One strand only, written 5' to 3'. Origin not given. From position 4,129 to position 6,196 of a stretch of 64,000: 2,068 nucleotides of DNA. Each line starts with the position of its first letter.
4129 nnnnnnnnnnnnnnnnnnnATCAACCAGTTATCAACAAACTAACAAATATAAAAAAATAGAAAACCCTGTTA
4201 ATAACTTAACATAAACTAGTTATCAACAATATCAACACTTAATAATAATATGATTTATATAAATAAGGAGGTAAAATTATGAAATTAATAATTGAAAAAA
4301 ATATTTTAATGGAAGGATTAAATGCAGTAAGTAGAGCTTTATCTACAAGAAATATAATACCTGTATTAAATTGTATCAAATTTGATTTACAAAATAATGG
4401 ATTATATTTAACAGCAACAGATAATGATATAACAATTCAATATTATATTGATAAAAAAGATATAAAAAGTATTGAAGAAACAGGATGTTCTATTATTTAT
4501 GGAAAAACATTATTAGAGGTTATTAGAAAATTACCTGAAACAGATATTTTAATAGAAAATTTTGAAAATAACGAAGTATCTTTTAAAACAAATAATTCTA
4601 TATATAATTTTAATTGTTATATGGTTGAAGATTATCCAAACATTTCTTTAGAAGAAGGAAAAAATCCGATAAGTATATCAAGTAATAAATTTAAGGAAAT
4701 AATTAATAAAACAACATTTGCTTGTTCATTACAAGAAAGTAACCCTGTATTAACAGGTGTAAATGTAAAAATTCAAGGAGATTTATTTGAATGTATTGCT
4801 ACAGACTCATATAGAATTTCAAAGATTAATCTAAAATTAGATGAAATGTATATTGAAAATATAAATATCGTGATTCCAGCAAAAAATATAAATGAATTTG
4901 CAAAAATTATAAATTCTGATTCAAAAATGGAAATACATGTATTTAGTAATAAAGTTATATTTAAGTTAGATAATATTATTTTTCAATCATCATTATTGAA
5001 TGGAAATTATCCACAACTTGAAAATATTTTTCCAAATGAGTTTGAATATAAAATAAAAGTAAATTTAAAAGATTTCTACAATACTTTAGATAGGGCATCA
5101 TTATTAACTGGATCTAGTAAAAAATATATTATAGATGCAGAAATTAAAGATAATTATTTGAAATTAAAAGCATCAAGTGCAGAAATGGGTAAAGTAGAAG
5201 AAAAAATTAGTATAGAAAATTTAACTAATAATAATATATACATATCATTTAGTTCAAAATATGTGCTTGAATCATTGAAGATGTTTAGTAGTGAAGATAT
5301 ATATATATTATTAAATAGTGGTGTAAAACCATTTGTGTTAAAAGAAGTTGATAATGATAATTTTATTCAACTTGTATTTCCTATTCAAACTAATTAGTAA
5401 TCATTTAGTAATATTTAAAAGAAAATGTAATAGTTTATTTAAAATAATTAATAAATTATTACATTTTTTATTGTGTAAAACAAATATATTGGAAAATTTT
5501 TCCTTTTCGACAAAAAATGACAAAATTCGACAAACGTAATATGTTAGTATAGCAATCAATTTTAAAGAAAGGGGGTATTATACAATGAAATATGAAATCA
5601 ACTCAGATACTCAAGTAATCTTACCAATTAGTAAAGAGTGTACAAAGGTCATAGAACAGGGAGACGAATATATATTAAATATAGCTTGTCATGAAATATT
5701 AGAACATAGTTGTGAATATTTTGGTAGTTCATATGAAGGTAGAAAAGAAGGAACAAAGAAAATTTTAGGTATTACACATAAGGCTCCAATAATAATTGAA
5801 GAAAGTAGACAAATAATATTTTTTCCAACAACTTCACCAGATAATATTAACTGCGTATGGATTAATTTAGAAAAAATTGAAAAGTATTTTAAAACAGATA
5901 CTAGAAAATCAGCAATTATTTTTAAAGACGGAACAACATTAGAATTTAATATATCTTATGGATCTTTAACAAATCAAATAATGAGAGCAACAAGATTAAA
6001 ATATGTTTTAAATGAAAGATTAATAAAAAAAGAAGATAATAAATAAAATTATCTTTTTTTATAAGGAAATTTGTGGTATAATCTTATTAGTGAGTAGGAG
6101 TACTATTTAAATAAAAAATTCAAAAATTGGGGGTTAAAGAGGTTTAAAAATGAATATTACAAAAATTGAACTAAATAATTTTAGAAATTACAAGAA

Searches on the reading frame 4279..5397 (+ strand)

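Call 14: search_protein_families(library=pfam, proteins=[window:4279-5397:+], max_evalue=0.001)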
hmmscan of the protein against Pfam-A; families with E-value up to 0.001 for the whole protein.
window:4279-5397:+ (372 aa): 3 families
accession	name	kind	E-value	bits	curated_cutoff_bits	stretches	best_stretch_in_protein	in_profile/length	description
PF02767.21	DNA_pol3_beta_2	-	2.6e-35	121.6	27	2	133-246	2-116/116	DNA polymerase III beta subunit, central domain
PF00712.24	DNA_pol3_beta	-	4e-28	98.4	24.4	2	1-122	1-119/120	DNA polymerase III beta subunit, N-terminal domain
PF02768.20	DNA_pol3_beta_3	-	7e-23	81.2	27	1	249-369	2-120/121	DNA polymerase III beta subunit, C-terminal domain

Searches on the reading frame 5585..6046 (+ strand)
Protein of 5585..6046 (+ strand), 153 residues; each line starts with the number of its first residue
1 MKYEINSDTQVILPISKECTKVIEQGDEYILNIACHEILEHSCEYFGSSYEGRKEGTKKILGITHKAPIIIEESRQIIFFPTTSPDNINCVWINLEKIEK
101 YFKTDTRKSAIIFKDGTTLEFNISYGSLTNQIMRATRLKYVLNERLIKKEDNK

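Call 14: search_protein_families(library=pfam, proteins=[window:5585-6046:+], max_evalue=0.001)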
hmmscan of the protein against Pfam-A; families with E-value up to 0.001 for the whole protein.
window:5585-6046:+ (153 aa): 1 family
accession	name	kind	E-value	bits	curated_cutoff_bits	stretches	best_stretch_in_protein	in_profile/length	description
PF06338.17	ComK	-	2.1e-47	161.1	22.3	1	2-145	3-150/152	ComK protein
